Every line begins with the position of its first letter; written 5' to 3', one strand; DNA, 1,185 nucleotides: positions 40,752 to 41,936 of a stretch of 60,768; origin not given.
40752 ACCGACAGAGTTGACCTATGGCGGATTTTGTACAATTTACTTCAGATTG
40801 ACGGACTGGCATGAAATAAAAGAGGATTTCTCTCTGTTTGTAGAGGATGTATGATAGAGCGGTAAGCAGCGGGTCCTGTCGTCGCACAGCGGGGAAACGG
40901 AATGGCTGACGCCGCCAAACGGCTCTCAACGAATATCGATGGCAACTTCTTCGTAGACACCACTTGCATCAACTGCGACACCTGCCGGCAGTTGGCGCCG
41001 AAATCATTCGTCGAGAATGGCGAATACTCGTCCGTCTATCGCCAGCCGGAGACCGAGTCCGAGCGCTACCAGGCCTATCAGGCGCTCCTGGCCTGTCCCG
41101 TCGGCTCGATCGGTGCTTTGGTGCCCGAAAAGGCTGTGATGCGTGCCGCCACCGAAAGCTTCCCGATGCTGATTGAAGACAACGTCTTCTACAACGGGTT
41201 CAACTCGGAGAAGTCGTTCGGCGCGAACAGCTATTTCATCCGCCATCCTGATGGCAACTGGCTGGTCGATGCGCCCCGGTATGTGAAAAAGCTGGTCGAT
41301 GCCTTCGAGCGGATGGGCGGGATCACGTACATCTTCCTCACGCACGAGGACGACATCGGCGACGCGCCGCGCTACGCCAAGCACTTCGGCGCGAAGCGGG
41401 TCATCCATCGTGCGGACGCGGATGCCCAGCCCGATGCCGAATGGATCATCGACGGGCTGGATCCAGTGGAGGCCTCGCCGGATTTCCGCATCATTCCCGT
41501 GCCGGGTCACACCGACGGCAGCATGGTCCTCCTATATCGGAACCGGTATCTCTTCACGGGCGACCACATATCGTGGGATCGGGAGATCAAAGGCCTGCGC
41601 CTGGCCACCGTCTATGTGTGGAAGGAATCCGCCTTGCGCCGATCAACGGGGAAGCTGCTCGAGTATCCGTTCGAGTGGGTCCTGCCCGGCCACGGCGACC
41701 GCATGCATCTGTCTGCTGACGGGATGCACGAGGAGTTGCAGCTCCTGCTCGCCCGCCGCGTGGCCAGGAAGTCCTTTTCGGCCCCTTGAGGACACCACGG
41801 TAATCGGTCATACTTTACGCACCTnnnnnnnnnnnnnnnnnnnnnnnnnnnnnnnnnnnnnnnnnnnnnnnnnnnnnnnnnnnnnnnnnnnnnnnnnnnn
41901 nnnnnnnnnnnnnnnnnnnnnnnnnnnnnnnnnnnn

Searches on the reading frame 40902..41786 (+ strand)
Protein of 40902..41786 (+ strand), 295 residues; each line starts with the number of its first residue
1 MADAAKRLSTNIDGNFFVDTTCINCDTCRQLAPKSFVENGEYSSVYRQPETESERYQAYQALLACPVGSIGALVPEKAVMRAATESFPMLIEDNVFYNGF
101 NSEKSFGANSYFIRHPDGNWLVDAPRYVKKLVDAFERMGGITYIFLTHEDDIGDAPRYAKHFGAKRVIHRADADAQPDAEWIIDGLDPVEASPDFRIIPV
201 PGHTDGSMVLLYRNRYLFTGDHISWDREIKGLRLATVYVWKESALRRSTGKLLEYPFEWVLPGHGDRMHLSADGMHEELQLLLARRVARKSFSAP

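Call 7: search_protein_families(library=pfam, proteins=[window:40902-41786:+], max_evalue=0.01)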
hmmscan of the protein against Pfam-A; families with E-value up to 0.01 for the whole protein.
window:40902-41786:+ (295 aa): 3 families
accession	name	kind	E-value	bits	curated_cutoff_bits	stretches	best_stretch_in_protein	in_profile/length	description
PF13370.11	Fer4_13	-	6e-18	65.7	24.5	1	18-71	1-57/58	4Fe-4S single cluster domain of Ferredoxin I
PF14597.12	Lactamase_B_5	-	4.2e-09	36.6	28.4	1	97-224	12-139/199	Metallo-beta-lactamase superfamily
PF00753.33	Lactamase_B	-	2.2e-08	34.7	22.7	1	107-264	5-196/196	Metallo-beta-lactamase superfamily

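Call 79: search_protein_families(library=ncbifam, proteins=[window:40902-41786:+], max_evalue=0.00001)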
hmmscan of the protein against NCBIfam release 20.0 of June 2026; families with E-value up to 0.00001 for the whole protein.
window:40902-41786:+ (295 aa): 0 families
